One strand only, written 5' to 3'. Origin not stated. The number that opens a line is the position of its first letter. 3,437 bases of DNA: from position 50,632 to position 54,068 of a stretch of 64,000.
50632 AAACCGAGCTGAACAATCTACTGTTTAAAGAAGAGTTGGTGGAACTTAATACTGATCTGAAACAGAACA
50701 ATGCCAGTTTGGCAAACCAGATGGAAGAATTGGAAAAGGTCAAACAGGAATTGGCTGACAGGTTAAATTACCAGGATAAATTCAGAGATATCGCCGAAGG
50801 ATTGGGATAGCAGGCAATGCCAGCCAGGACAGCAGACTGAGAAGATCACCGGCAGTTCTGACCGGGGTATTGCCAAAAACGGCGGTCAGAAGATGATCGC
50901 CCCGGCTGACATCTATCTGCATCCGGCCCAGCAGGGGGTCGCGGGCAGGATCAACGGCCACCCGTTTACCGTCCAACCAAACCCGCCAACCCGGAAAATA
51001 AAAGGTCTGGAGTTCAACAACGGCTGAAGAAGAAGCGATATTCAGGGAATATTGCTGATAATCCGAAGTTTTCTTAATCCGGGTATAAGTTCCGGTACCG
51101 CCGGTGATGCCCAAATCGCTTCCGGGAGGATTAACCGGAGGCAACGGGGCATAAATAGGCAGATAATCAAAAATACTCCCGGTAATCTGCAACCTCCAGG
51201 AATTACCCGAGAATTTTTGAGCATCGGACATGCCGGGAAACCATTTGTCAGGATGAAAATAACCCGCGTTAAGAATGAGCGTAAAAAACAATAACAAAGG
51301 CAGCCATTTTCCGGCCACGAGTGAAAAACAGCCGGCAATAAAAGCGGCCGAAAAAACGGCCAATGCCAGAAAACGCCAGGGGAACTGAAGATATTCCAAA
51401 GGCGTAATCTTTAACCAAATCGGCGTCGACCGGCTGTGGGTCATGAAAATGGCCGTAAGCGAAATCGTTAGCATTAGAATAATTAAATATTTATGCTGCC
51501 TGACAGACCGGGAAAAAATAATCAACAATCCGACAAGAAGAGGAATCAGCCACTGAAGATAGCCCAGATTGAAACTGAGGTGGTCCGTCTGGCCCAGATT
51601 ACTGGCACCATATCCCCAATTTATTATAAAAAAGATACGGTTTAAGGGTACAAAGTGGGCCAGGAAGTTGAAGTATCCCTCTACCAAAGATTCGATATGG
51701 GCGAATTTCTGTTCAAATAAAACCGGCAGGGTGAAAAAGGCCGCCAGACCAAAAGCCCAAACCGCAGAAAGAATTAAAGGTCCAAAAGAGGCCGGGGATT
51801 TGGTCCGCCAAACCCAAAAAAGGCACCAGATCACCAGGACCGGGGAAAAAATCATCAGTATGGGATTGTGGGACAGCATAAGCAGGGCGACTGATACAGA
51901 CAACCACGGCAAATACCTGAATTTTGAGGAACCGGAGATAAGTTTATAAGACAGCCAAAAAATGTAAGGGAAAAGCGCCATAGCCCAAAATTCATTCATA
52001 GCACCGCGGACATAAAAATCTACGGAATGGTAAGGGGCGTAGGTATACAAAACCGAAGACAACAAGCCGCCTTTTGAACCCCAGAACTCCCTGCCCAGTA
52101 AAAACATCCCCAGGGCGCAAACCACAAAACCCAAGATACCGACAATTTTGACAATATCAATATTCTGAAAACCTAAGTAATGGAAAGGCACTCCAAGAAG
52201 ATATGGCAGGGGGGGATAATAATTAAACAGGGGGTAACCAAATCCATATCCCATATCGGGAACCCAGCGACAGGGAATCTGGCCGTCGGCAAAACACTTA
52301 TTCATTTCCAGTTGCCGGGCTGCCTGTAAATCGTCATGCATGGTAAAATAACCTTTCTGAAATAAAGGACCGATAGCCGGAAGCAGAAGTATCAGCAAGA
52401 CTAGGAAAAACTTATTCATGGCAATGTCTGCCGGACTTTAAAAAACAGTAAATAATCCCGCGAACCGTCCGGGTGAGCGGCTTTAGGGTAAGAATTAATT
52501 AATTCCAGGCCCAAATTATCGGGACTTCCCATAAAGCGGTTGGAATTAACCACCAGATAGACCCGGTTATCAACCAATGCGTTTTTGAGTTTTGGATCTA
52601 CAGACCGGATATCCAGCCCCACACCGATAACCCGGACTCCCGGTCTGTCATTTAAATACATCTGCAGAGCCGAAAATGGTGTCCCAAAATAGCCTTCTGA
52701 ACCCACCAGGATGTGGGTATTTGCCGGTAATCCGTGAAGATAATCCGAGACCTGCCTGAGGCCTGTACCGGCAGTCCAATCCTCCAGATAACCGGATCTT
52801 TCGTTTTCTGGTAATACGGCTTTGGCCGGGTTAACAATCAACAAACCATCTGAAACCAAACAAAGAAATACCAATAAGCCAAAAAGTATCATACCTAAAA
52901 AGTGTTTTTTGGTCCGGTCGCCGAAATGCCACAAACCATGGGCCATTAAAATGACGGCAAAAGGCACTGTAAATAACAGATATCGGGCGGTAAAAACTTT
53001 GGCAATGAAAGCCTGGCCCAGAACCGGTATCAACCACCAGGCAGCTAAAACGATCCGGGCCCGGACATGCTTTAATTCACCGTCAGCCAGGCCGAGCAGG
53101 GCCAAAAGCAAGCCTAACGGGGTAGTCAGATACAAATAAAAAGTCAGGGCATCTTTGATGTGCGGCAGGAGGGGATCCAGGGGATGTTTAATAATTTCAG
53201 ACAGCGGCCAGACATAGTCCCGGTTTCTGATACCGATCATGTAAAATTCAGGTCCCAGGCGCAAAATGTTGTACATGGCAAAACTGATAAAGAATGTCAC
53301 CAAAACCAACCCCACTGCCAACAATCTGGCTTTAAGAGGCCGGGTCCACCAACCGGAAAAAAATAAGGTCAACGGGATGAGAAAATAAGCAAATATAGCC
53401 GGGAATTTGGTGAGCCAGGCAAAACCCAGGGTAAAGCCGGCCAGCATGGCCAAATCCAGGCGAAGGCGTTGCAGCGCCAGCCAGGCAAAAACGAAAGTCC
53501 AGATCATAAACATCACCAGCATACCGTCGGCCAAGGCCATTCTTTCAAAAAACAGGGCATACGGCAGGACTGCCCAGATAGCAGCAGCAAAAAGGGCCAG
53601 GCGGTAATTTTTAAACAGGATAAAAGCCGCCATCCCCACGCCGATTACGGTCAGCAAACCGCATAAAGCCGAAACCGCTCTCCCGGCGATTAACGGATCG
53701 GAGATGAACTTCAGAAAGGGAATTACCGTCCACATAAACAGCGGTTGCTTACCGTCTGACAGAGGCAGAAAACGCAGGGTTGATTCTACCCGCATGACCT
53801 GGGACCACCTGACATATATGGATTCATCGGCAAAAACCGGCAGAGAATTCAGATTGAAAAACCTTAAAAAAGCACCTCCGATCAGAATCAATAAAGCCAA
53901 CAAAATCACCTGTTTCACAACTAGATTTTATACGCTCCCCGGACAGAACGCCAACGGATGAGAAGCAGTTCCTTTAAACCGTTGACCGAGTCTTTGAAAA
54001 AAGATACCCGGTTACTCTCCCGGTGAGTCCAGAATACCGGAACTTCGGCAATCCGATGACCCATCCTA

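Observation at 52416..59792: Donor-synthase and transferase module: two Dpm1-like GT2 genes bracketing an ArnT-like gene and three tandem 'DQGRDA' GT-C paralogs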

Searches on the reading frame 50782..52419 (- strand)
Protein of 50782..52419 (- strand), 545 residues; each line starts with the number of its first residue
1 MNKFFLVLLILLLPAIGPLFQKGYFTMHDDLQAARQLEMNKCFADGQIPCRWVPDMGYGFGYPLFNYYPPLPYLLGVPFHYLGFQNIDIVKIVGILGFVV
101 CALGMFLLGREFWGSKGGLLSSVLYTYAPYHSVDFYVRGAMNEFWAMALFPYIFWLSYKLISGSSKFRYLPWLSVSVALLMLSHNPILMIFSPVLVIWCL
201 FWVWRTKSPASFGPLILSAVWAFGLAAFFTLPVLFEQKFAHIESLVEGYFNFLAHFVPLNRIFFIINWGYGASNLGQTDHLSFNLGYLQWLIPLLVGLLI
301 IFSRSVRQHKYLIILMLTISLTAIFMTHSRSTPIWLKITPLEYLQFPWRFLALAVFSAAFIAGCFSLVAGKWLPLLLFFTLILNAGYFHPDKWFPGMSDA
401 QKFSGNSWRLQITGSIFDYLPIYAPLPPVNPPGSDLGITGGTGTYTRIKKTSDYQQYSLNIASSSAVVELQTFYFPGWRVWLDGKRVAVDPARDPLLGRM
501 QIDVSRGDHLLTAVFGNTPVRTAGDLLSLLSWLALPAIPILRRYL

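Call 5: search_protein_families(library=pfam, proteins=[window:50782-52419:-], max_evalue=0.01)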
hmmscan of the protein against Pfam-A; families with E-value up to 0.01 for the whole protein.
window:50782-52419:- (545 aa): 1 family
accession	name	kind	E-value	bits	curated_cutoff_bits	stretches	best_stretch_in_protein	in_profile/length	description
PF10131.15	PTPS_related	-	3e-08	33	26.4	1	65-371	1-286/621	6-pyruvoyl-tetrahydropterin synthase related domain; membrane protein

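Call 6: search_protein_families(library=ncbifam, proteins=[window:50782-52419:-], max_evalue=0.01)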
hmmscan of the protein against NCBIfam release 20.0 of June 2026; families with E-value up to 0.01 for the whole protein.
window:50782-52419:- (545 aa): 1 family
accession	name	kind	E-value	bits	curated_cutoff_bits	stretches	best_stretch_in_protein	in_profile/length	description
NF053699.1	bfi_fam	equivalog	0.0097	15.9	100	0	147-199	1-56/131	Bfi1 family immunity protein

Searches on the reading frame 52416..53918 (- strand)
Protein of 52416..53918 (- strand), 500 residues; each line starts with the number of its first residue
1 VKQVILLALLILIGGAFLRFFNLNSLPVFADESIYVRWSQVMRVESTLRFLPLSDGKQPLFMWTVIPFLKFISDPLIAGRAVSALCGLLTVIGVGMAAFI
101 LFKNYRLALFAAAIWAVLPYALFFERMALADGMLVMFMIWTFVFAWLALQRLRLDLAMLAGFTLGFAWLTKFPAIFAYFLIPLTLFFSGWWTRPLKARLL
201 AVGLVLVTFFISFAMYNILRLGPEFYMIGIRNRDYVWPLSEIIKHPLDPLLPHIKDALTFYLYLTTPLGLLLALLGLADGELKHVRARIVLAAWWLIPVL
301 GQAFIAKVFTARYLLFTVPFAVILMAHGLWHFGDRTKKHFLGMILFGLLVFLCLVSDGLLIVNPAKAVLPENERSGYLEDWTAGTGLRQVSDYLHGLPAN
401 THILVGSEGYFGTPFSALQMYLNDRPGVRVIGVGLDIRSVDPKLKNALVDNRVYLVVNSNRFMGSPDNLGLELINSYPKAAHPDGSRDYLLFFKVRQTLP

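Call 5: search_protein_families(library=pfam, proteins=[window:52416-53918:-], max_evalue=0.01)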
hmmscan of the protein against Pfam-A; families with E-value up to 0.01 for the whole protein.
window:52416-53918:- (500 aa): 2 families
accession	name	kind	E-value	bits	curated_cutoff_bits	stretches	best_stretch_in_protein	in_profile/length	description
PF02366.24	PMT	-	2.2e-11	44.2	22.7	1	56-210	61-223/245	Dolichyl-phosphate-mannose-protein mannosyltransferase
PF13231.12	PMT_2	-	4.4e-10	40.4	26.1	1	59-212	4-155/160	Dolichyl-phosphate-mannose-protein mannosyltransferase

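Call 6: search_protein_families(library=ncbifam, proteins=[window:52416-53918:-], max_evalue=0.01)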
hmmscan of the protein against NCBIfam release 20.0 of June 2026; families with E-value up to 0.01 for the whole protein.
window:52416-53918:- (500 aa): 1 family
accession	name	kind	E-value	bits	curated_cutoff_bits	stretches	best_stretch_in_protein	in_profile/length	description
TIGR03663.1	TIGR03663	subfamily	0.00013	21.1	126.25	1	8-179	4-173/435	flippase activity-associated protein Agl23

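Call 39: search_solved_structures(query=window:52416-53918:-, max_evalue=1, show_alignments=1)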
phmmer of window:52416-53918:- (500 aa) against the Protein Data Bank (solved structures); distinct sequences matched with E-value up to 1: 2.
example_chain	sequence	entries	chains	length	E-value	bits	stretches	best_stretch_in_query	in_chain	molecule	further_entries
4a1f_A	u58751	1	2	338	0.35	12.7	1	363-436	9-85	REPLICATIVE DNA HELICASE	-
4zc0_A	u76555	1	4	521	0.66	11.9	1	363-435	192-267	Replicative DNA helicase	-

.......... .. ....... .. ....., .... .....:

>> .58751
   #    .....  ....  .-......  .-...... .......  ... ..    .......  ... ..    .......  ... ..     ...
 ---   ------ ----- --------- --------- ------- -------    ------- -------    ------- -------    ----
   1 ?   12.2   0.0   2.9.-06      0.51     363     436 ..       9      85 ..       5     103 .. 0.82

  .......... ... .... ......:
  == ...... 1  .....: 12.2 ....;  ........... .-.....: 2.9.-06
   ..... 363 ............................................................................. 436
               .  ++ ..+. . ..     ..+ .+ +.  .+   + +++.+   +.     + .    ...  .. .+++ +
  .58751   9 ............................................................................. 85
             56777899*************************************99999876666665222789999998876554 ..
